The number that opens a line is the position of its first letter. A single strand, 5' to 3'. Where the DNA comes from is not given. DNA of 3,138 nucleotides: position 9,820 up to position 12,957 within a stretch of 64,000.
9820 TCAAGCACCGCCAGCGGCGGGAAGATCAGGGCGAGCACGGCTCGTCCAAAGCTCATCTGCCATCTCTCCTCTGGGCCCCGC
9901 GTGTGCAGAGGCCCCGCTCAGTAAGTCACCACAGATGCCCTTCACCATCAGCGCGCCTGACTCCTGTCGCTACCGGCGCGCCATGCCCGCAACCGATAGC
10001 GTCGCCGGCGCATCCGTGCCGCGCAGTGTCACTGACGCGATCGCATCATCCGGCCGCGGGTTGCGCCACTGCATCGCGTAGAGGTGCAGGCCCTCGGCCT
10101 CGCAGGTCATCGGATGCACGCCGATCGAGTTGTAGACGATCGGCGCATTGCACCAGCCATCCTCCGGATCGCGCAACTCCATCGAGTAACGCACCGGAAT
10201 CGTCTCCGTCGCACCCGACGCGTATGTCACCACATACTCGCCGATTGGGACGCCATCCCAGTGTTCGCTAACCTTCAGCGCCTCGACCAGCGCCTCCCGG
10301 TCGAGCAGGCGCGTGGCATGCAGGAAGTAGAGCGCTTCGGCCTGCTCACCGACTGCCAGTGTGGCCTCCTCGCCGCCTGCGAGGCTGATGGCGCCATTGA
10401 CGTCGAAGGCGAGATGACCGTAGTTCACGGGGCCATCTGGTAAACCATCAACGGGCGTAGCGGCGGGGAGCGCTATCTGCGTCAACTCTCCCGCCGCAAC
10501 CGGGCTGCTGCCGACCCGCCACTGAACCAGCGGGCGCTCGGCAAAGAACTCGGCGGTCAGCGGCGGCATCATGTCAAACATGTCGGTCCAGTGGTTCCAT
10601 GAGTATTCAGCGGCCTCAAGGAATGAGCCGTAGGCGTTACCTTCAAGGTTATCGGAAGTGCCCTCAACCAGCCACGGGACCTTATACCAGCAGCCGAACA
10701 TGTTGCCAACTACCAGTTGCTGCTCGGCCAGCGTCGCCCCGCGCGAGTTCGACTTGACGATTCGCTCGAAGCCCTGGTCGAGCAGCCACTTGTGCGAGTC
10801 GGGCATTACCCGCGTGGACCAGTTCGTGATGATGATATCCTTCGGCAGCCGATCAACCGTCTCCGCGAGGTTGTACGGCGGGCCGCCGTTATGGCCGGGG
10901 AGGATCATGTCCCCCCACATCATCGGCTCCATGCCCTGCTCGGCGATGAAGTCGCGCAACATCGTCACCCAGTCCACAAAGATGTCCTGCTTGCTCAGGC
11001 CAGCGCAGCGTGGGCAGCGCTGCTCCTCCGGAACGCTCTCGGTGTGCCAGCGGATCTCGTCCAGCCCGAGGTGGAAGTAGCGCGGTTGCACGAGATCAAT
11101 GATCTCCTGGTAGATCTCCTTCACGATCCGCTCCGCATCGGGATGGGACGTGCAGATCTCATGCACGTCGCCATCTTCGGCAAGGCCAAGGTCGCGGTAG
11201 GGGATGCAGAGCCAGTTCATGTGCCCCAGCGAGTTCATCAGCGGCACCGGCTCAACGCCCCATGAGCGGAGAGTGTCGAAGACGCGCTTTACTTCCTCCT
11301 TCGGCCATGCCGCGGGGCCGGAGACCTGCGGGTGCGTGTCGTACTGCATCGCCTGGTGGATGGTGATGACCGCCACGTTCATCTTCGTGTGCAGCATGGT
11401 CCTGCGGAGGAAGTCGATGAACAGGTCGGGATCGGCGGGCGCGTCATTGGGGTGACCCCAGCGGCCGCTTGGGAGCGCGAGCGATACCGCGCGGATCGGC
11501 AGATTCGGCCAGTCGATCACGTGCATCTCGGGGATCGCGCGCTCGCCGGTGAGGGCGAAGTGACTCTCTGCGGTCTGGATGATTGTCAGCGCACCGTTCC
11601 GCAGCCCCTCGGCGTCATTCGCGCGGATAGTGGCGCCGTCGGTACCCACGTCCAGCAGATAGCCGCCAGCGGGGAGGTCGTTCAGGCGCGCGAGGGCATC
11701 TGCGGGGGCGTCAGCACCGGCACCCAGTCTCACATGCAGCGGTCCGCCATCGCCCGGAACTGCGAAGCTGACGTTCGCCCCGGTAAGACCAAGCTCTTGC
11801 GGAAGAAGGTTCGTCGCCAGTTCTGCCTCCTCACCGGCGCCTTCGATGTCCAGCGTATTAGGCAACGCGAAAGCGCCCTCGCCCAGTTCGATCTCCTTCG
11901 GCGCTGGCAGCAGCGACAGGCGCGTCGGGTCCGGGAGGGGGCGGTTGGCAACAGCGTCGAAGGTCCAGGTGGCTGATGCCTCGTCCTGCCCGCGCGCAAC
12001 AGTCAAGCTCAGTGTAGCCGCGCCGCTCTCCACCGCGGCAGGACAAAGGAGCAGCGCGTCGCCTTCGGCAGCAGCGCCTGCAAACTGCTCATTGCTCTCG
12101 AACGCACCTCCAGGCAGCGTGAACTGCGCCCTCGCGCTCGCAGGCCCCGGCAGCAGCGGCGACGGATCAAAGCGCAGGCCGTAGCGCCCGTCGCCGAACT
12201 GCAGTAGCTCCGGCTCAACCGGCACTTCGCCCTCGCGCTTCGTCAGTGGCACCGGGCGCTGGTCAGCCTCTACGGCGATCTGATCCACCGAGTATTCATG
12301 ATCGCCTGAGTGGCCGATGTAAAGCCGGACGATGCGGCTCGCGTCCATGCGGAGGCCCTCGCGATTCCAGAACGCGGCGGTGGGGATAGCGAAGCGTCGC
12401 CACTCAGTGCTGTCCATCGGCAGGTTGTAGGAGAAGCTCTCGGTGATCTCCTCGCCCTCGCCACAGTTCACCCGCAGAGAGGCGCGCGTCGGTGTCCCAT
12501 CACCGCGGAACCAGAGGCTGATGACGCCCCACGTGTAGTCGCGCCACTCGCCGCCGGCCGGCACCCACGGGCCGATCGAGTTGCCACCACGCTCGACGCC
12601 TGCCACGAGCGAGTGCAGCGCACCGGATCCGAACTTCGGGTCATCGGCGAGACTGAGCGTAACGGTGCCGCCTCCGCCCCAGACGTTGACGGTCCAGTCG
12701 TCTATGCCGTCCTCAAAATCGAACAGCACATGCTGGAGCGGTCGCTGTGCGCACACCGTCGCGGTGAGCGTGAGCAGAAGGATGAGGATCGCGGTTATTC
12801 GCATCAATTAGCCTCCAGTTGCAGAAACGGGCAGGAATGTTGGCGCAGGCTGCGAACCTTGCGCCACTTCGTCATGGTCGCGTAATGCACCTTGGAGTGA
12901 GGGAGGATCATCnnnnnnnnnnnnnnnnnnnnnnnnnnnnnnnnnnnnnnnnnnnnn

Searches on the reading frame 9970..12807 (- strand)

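Call 64: search_protein_families(library=pfam, proteins=[window:9970-12807:-], max_evalue=0.00001)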
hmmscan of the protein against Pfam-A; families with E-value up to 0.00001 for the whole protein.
window:9970-12807:- (945 aa): 2 families
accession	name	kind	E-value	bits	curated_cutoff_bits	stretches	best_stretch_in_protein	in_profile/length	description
PF02838.20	Glyco_hydro_20b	-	6.1e-14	53.3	26.1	1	298-433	3-124/124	Glycosyl hydrolase family 20, domain 2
PF00728.28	Glyco_hydro_20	-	3.7e-09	36.8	22.3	1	549-686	135-261/348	Glycosyl hydrolase family 20, catalytic domain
